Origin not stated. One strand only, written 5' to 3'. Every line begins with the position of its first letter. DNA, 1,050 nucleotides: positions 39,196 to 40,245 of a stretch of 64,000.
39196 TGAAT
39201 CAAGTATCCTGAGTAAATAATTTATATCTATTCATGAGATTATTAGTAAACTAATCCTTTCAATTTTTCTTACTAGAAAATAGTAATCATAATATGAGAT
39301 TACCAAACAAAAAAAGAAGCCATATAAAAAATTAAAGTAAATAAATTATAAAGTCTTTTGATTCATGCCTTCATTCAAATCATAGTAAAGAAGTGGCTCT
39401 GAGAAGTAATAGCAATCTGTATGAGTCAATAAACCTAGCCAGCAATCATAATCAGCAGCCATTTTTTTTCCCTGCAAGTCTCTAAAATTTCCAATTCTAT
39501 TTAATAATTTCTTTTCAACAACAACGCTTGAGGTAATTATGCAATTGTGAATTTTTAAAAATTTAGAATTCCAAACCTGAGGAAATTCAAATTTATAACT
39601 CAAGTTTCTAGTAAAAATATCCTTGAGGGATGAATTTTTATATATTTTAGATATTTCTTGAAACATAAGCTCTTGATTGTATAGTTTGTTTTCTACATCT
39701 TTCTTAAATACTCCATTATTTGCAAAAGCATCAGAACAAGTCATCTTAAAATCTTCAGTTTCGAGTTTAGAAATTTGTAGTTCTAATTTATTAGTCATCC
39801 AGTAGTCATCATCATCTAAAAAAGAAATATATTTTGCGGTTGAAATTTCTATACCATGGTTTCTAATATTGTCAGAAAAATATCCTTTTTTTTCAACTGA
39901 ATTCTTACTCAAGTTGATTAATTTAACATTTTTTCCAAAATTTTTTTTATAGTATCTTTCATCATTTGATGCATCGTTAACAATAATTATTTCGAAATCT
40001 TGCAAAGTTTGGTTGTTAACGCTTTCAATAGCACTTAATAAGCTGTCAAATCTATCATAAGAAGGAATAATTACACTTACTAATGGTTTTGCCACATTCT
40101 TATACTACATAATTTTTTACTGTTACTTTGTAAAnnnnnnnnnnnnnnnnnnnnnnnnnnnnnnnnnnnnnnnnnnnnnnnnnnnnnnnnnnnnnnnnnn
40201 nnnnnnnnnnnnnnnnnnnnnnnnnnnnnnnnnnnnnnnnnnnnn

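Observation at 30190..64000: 34-kb glycan island built around nine large polytopic (GT-C-like) proteins and three polyprenyl-phosphate sugar synthases, with no recognisable Wzx/Wzy/ABC export or initiating transferase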

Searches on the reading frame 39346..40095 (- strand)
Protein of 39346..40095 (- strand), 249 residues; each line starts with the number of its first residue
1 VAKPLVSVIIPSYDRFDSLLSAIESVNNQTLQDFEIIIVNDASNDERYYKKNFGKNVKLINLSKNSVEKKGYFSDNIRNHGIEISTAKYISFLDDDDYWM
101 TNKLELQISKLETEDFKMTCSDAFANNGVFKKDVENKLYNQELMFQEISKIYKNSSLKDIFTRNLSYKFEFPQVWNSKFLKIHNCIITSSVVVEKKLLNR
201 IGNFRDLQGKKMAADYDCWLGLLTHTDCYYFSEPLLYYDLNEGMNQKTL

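Call 6: search_protein_families(library=pfam, proteins=[window:39346-40095:-], max_evalue=0.01)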
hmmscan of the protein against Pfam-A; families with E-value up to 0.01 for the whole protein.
window:39346-40095:- (249 aa): 5 families
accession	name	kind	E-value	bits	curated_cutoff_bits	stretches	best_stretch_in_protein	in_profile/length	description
PF00535.33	Glycos_transf_2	-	3e-23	83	23.3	1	7-169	1-161/168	Glycosyl transferase family 2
PF10111.15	Glyco_tranf_2_2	-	3.2e-09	37.1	27.3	1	23-240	16-218/276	Glycosyltransferase like family 2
PF20691.3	TAGT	-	0.00015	22.2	27.5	1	7-100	2-94/205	TET-Associated Glycosyltransferase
PF13641.12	Glyco_tranf_2_3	-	0.0012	19.3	27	1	6-127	3-127/230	Glycosyltransferase like family 2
PF05883.17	Baculo_RING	-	0.0018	18.7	26.7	1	96-177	19-91/139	Baculovirus U-box/Ring-like domain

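Call 27: search_protein_families(library=ncbifam, proteins=[window:39346-40095:-], max_evalue=0.001)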
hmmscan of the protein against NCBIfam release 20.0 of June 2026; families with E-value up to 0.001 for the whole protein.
window:39346-40095:- (249 aa): 15 families
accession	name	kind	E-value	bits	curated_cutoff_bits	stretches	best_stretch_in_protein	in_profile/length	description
NF047683.1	TeichurnBiosyTuaG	equivalog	7.5e-21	74.9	400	1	2-172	4-172/252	teichuronic acid biosynthesis protein TuaG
NF050050.1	ProtGlycPglI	equivalog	2.8e-17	63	500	1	4-141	2-138/306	GalNAc(5)-diNAcBac-PP-undecaprenol beta-1,3-glucosyltransferase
NF053739.1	GlytfEpsEBac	equivalog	6.3e-14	51.6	450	1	4-117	1-113/265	glycosyltransferase EpsE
NF007482.0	PRK10073.1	equivalog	1.3e-13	50.7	423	1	3-105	5-104/334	glycosyltransferase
TIGR04017.1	WcaA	equivalog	1.4e-13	51.1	495.75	1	2-141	3-142/279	colanic acid biosynthesis glycosyltransferase WcaA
NF007453.0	PRK10018.1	equivalog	5.3e-13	49.2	382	1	3-142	5-144/280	colanic acid biosynthesis glycosyltransferase WcaA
NF041875.1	EPS_EpsD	equivalog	2.4e-11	43.6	370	1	6-104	1-97/325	exopolysaccharide biosynthesis glycosyltransferase EpsD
NF041394.1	GtaseAglG_Halo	equivalog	1.4e-10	41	440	1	6-115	3-111/304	glucosyl-dolichyl phosphate glucuronosyltransferase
TIGR04440.1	glyco_TIGR04440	domain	5.8e-10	39.3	70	1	6-156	2-142/215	TIGR00180 family glycosyltransferase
NF038299.1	EPS_HpsN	equivalog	1.4e-09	37.3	425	1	4-103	1-98/317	hormogonium polysaccharide biosynthesis glycosyltransferase HpsN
TIGR03965.1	mycofact_glyco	equivalog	6.9e-08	31.8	280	1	4-98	74-166/467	mycofactocin biosynthesis glycosyltransferase MftF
TIGR03937.1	PgaC_IcaA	equivalog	1.9e-07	30.4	422.3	1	3-110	44-149/407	poly-beta-1,6-N-acetyl-D-glucosamine synthase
NF038302.1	EPS_HpsE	equivalog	1.2e-06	27.7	300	1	7-102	4-102/307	hormogonium polysaccharide biosynthesis glycosyltransferase HpsE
TIGR03111.1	glyc2_xrt_Gpos1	hypoth_equivalog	1.8e-05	23.7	363.95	1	4-115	49-160/439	TIGR03111 family XrtG-associated glycosyltransferase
TIGR04009.1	wcaE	equivalog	0.00023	20.5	369.2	1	5-129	2-125/248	colanic acid biosynthesis glycosyltransferase WcaE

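Call 76: search_solved_structures(query=window:39346-40095:-, max_evalue=0.001)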
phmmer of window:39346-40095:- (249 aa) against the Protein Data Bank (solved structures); distinct sequences matched with E-value up to 0.001: 14.
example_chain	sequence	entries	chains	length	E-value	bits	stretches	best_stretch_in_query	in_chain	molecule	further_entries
2z87_A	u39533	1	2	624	1.5e-14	57.5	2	4-121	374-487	Chondroitin synthase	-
2z86_A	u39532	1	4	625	1.5e-14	57.5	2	4-121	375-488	Chondroitin synthase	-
1h7l_A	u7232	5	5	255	3.9e-09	39.8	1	4-119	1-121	SPORE COAT POLYSACCHARIDE BIOSYNTHESIS PROTEIN SPSA | PROTEIN (SPORE COAT POLYSACCHARIDE BIOSYNTHESIS PROTEIN SPSA)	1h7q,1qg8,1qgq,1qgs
6h1j_A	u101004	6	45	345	1.5e-08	37.8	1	5-105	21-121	Probable ss-1,3-N-acetylglucosaminyltransferase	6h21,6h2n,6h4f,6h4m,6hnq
9jma_A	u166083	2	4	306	4.5e-08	36.3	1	5-104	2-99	GalNAc(5)-diNAcBac-PP-undecaprenol beta-1,3-glucosyltransferase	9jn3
3bcv_A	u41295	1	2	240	2.7e-07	33.7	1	4-155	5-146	Putative glycosyltransferase protein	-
5hea_A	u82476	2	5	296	3.1e-07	33.5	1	5-103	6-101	Putative glycosyltransferase (GalT1)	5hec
6p61_A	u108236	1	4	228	5.2e-07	32.8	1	3-103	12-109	Glycosyltransferase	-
3l7i_A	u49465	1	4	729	1.8e-06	31.1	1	7-116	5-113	Teichoic acid biosynthesis protein F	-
3l7j_A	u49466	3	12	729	1.8e-06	31.1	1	7-116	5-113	Teichoic acid biosynthesis protein F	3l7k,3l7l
3l7m_A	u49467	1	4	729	1.8e-06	31.1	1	7-116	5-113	Teichoic acid biosynthesis protein F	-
5tze_C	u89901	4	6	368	0.00085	22.3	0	7-108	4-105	Glycosyl transferase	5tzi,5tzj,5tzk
8vh7_A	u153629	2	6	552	0.00092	22.2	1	2-109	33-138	Heparosan synthase B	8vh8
8viw_A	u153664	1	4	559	0.00094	22.1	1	2-109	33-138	Heparosan synthase B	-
